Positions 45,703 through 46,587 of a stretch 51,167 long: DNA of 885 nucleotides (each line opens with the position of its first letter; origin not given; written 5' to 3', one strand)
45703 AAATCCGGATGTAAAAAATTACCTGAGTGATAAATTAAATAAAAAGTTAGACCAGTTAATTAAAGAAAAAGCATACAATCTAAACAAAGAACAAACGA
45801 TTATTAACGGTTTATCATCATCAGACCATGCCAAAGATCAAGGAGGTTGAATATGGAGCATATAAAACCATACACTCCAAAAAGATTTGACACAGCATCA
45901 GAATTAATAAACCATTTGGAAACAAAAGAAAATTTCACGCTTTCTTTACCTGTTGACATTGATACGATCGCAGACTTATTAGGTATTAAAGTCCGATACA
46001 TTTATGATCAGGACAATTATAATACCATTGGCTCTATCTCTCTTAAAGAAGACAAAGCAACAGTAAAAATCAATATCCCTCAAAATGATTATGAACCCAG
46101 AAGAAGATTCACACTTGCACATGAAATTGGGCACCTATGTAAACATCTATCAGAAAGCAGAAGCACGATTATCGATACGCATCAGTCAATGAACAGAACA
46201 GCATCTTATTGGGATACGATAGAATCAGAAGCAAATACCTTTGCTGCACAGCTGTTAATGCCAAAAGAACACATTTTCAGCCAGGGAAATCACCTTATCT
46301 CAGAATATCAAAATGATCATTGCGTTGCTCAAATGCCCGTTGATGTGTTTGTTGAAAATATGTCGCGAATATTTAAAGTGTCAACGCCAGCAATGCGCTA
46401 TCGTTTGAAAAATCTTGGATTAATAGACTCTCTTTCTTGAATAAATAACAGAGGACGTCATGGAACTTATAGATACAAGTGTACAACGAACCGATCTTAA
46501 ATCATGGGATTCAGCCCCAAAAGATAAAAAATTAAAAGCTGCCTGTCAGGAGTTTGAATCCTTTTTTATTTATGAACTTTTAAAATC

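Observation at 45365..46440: AT-rich two-gene cassette (2-TM protein + ImmA/IrrE-type Zn peptidase) spliced into the flgI-flgJ junction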

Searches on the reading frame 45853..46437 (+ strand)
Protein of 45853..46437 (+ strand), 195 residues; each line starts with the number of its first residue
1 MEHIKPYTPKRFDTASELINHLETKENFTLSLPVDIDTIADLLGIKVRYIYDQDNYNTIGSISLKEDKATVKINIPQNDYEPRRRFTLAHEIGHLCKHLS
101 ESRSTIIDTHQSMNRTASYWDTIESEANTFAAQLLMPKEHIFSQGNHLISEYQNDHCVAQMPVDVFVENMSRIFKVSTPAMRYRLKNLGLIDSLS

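Call 4: search_protein_families(library=pfam, proteins=[window:45853-46437:+], max_evalue=0.1)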
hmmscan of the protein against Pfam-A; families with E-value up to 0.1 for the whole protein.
window:45853-46437:+ (195 aa): 3 families
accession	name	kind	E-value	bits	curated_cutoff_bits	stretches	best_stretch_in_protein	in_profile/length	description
PF06114.19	Peptidase_M78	-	4.3e-13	49.6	22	1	69-186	27-123/123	IrrE N-terminal-like domain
PF24537.1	zf-C2H2_fungi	-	0.021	14.7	27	1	8-23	18-33/35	Fungal C2H2 zinc finger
PF10263.15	SprT-like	-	0.042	14.2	25.6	1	56-102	30-79/108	SprT-like family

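Call 5: search_protein_families(library=padloc, proteins=[window:45853-46437:+], max_evalue=0.1)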
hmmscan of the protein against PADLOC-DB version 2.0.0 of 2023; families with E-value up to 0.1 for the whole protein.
window:45853-46437:+ (195 aa): 17 families
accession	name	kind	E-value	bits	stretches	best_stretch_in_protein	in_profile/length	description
PDLC04141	capP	-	1.6e-24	84.8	1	17-185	7-150/242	capP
PDLC03954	RmrA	-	6.6e-15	52.9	1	37-193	163-295/380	-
PDLC03947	RmrA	-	3.6e-12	43.8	1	77-192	201-294/383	-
PDLC03949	RmrA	-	4.4e-12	43.5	1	83-191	188-268/363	-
PDLC03945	RmrA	-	5.5e-12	43.6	1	79-193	203-298/394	-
PDLC03952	RmrA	-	1.3e-11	42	1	82-193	218-307/395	-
PDLC03944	RmrA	-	2.5e-11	41.3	1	81-193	196-288/384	-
PDLC03951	RmrA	-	4.9e-10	36.9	1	82-193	203-290/400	-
PDLC03943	RmrA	-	9.6e-09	32.8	1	81-192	189-276/370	-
PDLC03946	RmrA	-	1.2e-08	32.1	1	58-191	165-270/357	-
PDLC03953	RmrA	-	3.5e-08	31.1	1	83-141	207-249/373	-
PDLC03982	PD-Lambda-2_B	-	4.9e-08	30.7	1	86-144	292-344/402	-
PDLC03948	RmrA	-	5e-08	30.2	1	77-143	200-258/397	-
PDLC03950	RmrA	-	1.3e-06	25.7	1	80-191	192-281/369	-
PDLC04776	PDC-M69B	-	1.4e-06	26.2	1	57-192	56-178/272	-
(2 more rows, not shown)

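Call 6: search_protein_families(library=ncbifam, proteins=[window:45853-46437:+], max_evalue=0.1)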
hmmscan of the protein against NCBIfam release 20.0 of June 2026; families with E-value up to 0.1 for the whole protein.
window:45853-46437:+ (195 aa): 3 families
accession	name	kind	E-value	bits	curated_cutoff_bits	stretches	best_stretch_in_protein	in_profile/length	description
NF052239.1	antitox_spr1629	equivalog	8.9e-12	44.8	335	1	73-192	196-297/377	spr1629 family repressor/antitoxin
NF033928.1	alph_xenorhab_A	subfamily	0.0026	17.1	125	1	104-157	45-99/339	alpha-xenorhabdolysin family binary toxin subunit A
NF004041.0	PRK05541.1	subfamily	0.085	12.9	127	0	78-120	53-95/176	adenylyl-sulfate kinase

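Call 7: search_protein_families(library=phrogs, proteins=[window:45853-46437:+], max_evalue=0.1)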
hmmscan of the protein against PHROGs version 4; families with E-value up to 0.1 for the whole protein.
window:45853-46437:+ (195 aa): 7 families
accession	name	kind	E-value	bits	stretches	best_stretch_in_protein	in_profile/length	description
phrog_2439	-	transcription regulation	1.6e-20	74.3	1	73-192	185-284/367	transcriptional regulator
phrog_87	-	other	3.7e-16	60.6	1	16-190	26-166/227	metallo-protease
phrog_1914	-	unknown function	5.7e-14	53.3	1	28-172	24-179/222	-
phrog_19315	-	unknown function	1.3e-10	41.9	1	79-177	90-186/348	-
phrog_1516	-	unknown function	8.7e-09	36.3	1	35-141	38-145/227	-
phrog_4031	-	unknown function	1.7e-08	34.4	1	91-190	252-353/626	-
phrog_18577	-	unknown function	2.4e-05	24.7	1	39-141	141-241/332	-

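Call 8: find_homologous_proteins(query=window:45853-46437:+, max_evalue=0.00001)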
Query window:45853-46437:+ (195 aa): 161 proteins with E <= 0.00001 among 244 candidates; the best 120 are listed.
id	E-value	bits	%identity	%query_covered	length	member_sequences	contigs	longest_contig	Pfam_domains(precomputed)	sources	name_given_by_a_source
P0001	3.6e-126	436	100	100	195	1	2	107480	PF06114.20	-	-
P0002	3.5e-93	329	74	98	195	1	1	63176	PF06114.20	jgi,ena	-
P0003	1.5e-89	317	73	98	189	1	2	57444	PF06114.20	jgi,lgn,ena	jgi:Zn-dependent peptidase ImmA (M78 family)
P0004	1.2e-79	284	67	98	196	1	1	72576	PF06114.20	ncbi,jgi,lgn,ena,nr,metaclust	ncbi:protein containing DUF955 [Candidatus Magnetomorum sp. HK-1]|nr:protein containing DUF955 [Cand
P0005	6.9e-58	214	54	93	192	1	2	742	PF06114.20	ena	-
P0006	5.3e-57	211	54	93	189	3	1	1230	PF06114.20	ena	-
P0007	5.2e-56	207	53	96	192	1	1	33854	PF06114.20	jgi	-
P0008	4.2e-54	201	53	91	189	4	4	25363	PF06114.20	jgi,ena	jgi:Zn-dependent peptidase ImmA (M78 family)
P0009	5.8e-53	197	53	92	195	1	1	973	PF06114.20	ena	-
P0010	1.5e-49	186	50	93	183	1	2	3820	PF06114.20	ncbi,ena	-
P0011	1.6e-49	186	51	93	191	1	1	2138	PF06114.20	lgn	-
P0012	5.0e-49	185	49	93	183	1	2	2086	PF06114.20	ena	-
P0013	1.6e-47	180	48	94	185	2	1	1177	PF06114.20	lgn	-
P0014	1.0e-46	177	48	93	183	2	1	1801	PF06114.20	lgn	-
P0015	2.1e-46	176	48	95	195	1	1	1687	PF06114.20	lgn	-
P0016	4.3e-46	175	48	93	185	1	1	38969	PF06114.20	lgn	-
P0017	8.0e-46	174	48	93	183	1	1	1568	PF06114.20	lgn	-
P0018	1.0e-45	174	48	95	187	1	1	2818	PF06114.20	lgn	-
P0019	1.0e-45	174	53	81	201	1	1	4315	PF06114.20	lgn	-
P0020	1.1e-45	174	48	94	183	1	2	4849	PF06114.20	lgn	-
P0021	2.2e-45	173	46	94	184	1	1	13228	PF06114.20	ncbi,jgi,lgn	-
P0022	2.2e-45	173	48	92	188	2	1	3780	PF06114.20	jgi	jgi:Zn-dependent peptidase ImmA (M78 family)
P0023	3.4e-45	172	47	91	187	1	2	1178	PF06114.20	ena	-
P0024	5.6e-45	171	48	93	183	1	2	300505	PF06114.20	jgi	jgi:Zn-dependent peptidase ImmA (M78 family)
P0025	8.6e-45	171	48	92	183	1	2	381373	PF06114.20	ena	-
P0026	1.8e-44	170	48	91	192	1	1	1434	PF06114.20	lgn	-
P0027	2.5e-44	169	48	92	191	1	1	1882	PF06114.20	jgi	jgi:Zn-dependent peptidase ImmA (M78 family)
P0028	2.6e-44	169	47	93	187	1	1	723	PF06114.20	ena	-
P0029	4.3e-44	169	46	91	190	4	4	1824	PF06114.20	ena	-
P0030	6.8e-44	168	46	94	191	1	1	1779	PF06114.20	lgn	-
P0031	1.1e-43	167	46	92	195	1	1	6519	PF06114.20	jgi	jgi:Zn-dependent peptidase ImmA (M78 family)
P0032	1.6e-43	167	45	95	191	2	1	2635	PF06114.20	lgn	-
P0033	3.0e-43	166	46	94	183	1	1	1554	PF06114.20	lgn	-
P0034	4.1e-43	165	48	94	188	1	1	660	PF06114.20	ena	-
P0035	5.9e-43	165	48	91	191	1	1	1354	PF06114.20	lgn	-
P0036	6.2e-43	165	46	91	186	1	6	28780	PF06114.20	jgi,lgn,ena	-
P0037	6.9e-43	165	46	93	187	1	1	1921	PF06114.20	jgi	jgi:Zn-dependent peptidase ImmA (M78 family)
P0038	9.0e-43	164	47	93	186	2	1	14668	PF06114.20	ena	-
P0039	2.2e-42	163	46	92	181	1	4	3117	PF06114.20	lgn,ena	-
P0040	5.1e-42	162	43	92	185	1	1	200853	PF06114.20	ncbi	ncbi:ImmA/IrrE family metallo-endopeptidase [Methylomonas sp. MgM2]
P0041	5.2e-42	162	46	94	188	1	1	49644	PF06114.20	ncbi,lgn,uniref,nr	ncbi:ImmA/IrrE family metallo-endopeptidase [Castellaniella denitrificans]|uniref:ImmA/IrrE family m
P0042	5.4e-42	162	47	94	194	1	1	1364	PF06114.20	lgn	-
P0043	6.3e-42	162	49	83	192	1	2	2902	PF06114.20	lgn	-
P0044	9.6e-42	161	44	93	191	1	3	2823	PF06114.20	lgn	-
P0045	1.1e-41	161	47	93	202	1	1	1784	PF06114.20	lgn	-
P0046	1.2e-41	161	45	94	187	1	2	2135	PF06114.20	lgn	-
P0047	2.0e-41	160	45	92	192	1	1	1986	PF06114.20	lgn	-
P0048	5.7e-41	158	42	93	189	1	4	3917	PF06114.20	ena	-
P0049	1.2e-40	157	47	90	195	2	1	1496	PF06114.20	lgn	-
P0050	1.4e-40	157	46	91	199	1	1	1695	PF06114.20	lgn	-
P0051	2.6e-40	156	43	94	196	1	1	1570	PF06114.20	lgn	-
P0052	3.3e-40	156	44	94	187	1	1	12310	PF06114.20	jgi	-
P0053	4.1e-40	156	43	92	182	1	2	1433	PF06114.20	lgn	-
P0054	5.0e-40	155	44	92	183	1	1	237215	PF06114.20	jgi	jgi:Zn-dependent peptidase ImmA (M78 family)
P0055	7.2e-40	155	47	93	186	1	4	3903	PF06114.20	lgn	-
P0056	1.0e-39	154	46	92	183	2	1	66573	PF06114.20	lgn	-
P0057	3.7e-39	152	43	92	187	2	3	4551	PF06114.20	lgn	-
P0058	1.2e-38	151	47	85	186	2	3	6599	PF06114.20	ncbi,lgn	-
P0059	1.3e-38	151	44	93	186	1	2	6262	PF06114.20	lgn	-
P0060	5.5e-37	145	41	92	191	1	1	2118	PF06114.20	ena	-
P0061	1.0e-36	145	45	93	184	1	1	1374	PF06114.20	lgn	-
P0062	2.2e-35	140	42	96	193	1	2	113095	PF06114.20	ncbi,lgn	-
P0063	7.8e-35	138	45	84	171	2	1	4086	PF06114.20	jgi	jgi:Zn-dependent peptidase ImmA (M78 family)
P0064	1.3e-33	134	40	94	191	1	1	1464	PF06114.20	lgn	-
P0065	6.5e-32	129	41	91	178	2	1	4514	PF06114.20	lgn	-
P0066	4.0e-29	120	40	91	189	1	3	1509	PF06114.20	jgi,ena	jgi:Zn-dependent peptidase ImmA (M78 family)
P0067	1.9e-28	118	39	97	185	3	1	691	PF06114.20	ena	-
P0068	1.8e-27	114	39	91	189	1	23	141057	PF06114.20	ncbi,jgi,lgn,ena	jgi:Zn-dependent peptidase ImmA (M78 family)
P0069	1.7e-24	105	41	89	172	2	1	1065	PF06114.20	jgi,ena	-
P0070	4.5e-24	103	50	56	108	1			PF06114.20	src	-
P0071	2.5e-22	98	40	83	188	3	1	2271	PF06114.20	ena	-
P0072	2.5e-19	88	40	83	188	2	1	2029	PF06114.20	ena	-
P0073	1.2e-15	76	35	91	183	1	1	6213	PF06114.20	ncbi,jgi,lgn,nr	ncbi:MAG: ImmA/IrrE family metallo-endopeptidase [Helicobacteraceae bacterium]|jgi:Zn-dependent pept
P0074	4.2e-15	74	34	82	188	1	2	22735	PF06114.20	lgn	-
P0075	6.4e-15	73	38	82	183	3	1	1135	PF06114.20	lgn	-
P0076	7.3e-15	73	34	85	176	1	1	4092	PF06114.20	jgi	jgi:Zn-dependent peptidase ImmA (M78 family)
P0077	9.7e-15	73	38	82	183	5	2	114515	PF06114.20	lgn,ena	-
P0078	1.4e-14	72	36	83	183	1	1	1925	PF06114.20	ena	-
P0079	2.3e-14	72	37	90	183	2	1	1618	PF06114.20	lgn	-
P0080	2.3e-14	72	38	91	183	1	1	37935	PF06114.20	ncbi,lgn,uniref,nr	ncbi:hypothetical protein B6S12_07320 [Helicobacter valdiviensis]|uniref:IrrE N-terminal-like domain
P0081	2.7e-14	71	38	91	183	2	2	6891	PF06114.20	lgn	-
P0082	3.3e-14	71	37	82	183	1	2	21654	PF06114.20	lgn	-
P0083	4.1e-14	71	38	90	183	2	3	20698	PF06114.20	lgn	-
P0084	1.4e-13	69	37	90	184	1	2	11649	PF06114.20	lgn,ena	-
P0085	6.5e-13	67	35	91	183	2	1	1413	PF06114.20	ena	-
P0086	7.4e-13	67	37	82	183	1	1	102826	PF06114.20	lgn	-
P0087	4.8e-12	64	34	92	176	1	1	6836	PF06114.20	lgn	-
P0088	5.5e-12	64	37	83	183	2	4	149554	PF06114.20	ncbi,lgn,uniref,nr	ncbi:ImmA/IrrE family metallo-endopeptidase [Helicobacter marmotae]|uniref:ImmA/IrrE family metallo-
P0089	5.7e-12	64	40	82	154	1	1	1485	PF06114.20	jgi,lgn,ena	-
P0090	8.1e-12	63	35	91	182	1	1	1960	PF06114.20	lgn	-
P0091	8.7e-12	63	35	82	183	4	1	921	PF06114.20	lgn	-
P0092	9.0e-12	63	36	83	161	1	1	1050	PF06114.20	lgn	-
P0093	9.3e-12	63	36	82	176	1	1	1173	PF06114.20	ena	-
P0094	1.2e-11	63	36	82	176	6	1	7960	PF06114.20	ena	-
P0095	1.2e-11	63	37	81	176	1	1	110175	PF06114.20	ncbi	-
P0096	1.3e-11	63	37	83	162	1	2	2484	PF06114.20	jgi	jgi:hypothetical protein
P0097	1.9e-11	62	36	81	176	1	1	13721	PF06114.20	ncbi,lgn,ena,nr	ncbi:MAG: ImmA/IrrE family metallo-endopeptidase [Gemmatimonadota bacterium]|nr:ImmA/IrrE family met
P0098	2.0e-11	62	35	82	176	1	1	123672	PF06114.20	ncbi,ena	-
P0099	2.4e-11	62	32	91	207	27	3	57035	PF06114.20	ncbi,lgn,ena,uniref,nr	ncbi:ImmA/IrrE family metallo-endopeptidase [Idiomarina zobellii]|uniref:ImmA/IrrE family metallo-en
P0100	2.6e-11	62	37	82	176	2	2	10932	PF06114.20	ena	-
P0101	3.0e-11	62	33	72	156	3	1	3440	PF06114.20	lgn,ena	-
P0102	3.6e-11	61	36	81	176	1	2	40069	PF06114.20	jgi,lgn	-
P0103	3.8e-11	61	36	82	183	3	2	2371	PF06114.20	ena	-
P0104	5.8e-11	61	34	81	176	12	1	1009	PF06114.20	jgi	jgi:Zn-dependent peptidase ImmA (M78 family)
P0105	8.3e-11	60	34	82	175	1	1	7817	PF06114.20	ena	-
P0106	9.5e-11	60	34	82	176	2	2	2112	PF06114.20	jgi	jgi:Zn-dependent peptidase ImmA (M78 family)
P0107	1.0e-10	60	36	82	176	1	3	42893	PF06114.20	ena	-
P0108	1.1e-10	60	34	93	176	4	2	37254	PF06114.20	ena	-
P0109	1.3e-10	59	34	81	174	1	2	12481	PF06114.20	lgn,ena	-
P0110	1.3e-10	59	32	95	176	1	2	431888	PF06114.20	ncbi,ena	-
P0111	1.4e-10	59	37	82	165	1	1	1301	PF06114.20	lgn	-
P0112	1.4e-10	59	34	80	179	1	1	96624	PF06114.20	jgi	jgi:predicted transcriptional regulator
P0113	1.7e-10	59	32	95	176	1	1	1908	PF06114.20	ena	-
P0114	1.8e-10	59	36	61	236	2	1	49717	PF06114.20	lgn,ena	-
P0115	1.8e-10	59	34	82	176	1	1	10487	PF06114.20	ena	-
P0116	1.9e-10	59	34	82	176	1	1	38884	PF06114.20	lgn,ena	-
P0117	1.9e-10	59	31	95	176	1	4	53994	PF06114.20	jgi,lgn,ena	jgi:Zn-dependent peptidase ImmA (M78 family)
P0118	2.1e-10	59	35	81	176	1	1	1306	PF06114.20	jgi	jgi:Zn-dependent peptidase ImmA (M78 family)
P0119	2.1e-10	59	36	82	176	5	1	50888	PF06114.20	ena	-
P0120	2.1e-10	59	32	81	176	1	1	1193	PF06114.20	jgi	jgi:Zn-dependent peptidase ImmA (M78 family)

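Call 11: find_encoding_contigs(protein=P0002, flank=6000, max_places=3)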
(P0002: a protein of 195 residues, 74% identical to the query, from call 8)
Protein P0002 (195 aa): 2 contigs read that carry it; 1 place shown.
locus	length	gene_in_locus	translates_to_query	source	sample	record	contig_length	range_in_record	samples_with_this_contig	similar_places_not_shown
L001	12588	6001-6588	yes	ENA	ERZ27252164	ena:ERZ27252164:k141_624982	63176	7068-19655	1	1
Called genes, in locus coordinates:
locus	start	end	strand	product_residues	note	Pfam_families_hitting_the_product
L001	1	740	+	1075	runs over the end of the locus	PF09430:EMC7_beta-sandw (faint), PF10670:DUF4198 (faint), PF17802:SpaA (faint), PF23193:NOMO_3rd (faint), PF07495:Y_Y_Y (faint), PF22904:NOMO1-like_2nd (weak), PF13620:CarboxypepD_reg (weak), PF13620:CarboxypepD_reg, +13 more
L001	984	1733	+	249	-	PF00460:Flg_bb_rod (weak), PF22692:LlgE_F_G_D1, PF06429:Flg_bbr_C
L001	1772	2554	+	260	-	PF00460:Flg_bb_rod, PF22692:LlgE_F_G_D1, PF06429:Flg_bbr_C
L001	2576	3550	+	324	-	PF08666:SAF (faint), PF13144:ChapFlgA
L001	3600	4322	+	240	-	PF02107:FlgH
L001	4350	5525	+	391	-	PF02119:FlgI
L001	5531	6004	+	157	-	-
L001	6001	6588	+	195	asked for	PF06114:Peptidase_M78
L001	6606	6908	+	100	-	PF10135:Rod-binding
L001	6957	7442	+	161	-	PF05130:FlgN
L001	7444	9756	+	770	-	PF00460:Flg_bb_rod (faint), PF22638:FlgK_D1, PF06429:Flg_bbr_C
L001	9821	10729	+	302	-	PF00669:Flagellin_N, PF00700:Flagellin_C (weak)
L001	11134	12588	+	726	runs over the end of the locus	PF25058:ARM_TT21 (faint), PF12895:ANAPC3 (faint), PF13428:TPR_14 (faint), PF13432:TPR_16 (faint), PF13525:YfiO (faint), PF14559:TPR_19 (faint), PF13174:TPR_6 (weak), PF07719:TPR_2 (weak), +7 more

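Call 12: find_encoding_contigs(protein=P0004, flank=6000, max_places=3)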
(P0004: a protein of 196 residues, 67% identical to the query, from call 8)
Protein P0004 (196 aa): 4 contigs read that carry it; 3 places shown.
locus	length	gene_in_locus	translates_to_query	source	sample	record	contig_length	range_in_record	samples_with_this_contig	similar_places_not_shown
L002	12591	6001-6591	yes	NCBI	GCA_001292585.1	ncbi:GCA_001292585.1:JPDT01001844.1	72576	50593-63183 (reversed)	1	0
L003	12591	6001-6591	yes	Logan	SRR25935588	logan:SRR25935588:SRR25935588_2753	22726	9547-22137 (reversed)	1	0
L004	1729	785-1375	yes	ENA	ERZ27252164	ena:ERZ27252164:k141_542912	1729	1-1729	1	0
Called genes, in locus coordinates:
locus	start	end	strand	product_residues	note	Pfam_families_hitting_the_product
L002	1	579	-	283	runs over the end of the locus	PF06314:ADC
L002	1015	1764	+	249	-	PF00460:Flg_bb_rod (weak), PF22692:LlgE_F_G_D1, PF06429:Flg_bbr_C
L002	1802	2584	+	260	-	PF00460:Flg_bb_rod, PF22692:LlgE_F_G_D1, PF06429:Flg_bbr_C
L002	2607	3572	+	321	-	PF13144:ChapFlgA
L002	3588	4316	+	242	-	PF02107:FlgH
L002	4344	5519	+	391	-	PF02119:FlgI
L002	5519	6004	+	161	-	-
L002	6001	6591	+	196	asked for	PF06114:Peptidase_M78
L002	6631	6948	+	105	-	PF10135:Rod-binding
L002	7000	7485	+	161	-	PF05130:FlgN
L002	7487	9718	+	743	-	PF22638:FlgK_D1, PF06429:Flg_bbr_C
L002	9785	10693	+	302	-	PF00669:Flagellin_N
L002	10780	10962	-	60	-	-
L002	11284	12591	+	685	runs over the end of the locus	PF13174:TPR_6 (faint), PF13428:TPR_14 (faint), PF13525:YfiO (faint), PF25058:ARM_TT21 (faint), PF14559:TPR_19 (faint), PF00515:TPR_1 (faint), PF07719:TPR_2 (faint), PF13432:TPR_16 (weak), +5 more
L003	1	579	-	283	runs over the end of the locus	PF06314:ADC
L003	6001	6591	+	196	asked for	PF06114:Peptidase_M78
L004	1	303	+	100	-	?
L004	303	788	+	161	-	-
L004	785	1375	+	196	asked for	PF06114:Peptidase_M78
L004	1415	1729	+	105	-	PF10135:Rod-binding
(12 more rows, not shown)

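Call 13: find_encoding_contigs(protein=P0007, flank=6000, max_places=2)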
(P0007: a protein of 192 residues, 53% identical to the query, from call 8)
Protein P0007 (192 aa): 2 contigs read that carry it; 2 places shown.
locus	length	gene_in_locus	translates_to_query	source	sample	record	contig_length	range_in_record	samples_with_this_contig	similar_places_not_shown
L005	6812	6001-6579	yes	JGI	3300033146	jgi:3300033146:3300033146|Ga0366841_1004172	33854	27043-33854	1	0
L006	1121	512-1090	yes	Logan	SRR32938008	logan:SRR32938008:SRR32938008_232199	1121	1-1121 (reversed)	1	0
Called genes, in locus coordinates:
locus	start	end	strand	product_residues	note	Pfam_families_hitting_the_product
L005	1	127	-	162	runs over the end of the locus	PF01967:MoaC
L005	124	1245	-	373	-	PF00226:DnaJ, PF01556:DnaJ_C, PF00684:DnaJ_CXXCXGXG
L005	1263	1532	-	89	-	PF01192:RNA_pol_Rpb6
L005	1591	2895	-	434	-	PF00709:Adenylsucc_synt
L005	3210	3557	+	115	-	PF02416:TatA_B_E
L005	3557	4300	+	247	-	PF00902:TatC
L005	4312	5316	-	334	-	PF13495:Phage_int_SAM_4, PF00589:Phage_integrase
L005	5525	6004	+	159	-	-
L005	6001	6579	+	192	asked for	PF06114:Peptidase_M78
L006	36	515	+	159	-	-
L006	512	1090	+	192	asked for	PF06114:Peptidase_M78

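Call 14: find_encoding_contigs(protein=P0008, flank=6000, max_places=2)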
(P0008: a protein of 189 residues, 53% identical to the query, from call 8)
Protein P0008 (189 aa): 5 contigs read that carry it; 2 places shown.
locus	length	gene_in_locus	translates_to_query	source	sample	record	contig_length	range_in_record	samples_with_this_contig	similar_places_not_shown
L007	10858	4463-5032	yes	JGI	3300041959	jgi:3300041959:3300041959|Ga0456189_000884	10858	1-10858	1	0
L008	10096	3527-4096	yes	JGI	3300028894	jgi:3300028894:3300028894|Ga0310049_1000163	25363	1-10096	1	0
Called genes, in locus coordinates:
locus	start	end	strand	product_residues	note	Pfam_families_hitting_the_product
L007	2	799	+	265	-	?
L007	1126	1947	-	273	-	PF00497:SBP_bac_3, PF10613:Lig_chan-Glu_bd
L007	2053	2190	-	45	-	-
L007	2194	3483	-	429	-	PF00375:SDF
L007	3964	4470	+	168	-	-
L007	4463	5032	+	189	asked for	PF06114:Peptidase_M78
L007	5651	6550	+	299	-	PF13182:DUF4007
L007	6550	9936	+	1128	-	-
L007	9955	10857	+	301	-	?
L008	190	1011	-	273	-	PF00497:SBP_bac_3, PF10613:Lig_chan-Glu_bd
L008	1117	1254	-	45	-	-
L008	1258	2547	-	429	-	PF00375:SDF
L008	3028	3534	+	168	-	-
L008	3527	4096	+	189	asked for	PF06114:Peptidase_M78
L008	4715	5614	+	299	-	PF13182:DUF4007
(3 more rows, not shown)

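Call 15: find_encoding_contigs(protein=P0040, flank=6000, max_places=2)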
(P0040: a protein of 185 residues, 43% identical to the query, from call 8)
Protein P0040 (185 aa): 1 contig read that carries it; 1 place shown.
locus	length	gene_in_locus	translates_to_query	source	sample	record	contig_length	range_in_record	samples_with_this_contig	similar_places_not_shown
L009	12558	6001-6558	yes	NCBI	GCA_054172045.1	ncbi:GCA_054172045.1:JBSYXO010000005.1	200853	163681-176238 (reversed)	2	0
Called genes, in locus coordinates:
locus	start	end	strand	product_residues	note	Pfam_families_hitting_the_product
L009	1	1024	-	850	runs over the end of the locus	PF02913:FAD-oxidase_C, PF13183:Fer4_8, PF02754:CCG (weak), PF11880:DUF3400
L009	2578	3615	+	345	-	PF01008:IF-2B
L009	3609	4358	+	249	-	PF07264:EI24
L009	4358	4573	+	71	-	PF06945:DUF1289 (weak)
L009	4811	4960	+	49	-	PF13356:Arm-DNA-bind_3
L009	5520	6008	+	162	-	-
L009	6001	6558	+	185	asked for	PF06114:Peptidase_M78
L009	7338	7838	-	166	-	PF05163:DinB, PF12867:DinB_2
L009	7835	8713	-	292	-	PF01063:Aminotran_4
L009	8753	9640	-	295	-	PF00892:EamA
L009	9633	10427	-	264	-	PF02567:PhzC-PhzF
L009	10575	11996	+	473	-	PF00392:GntR, PF00155:Aminotran_1_2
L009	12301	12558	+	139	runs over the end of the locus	PF03653:UPF0093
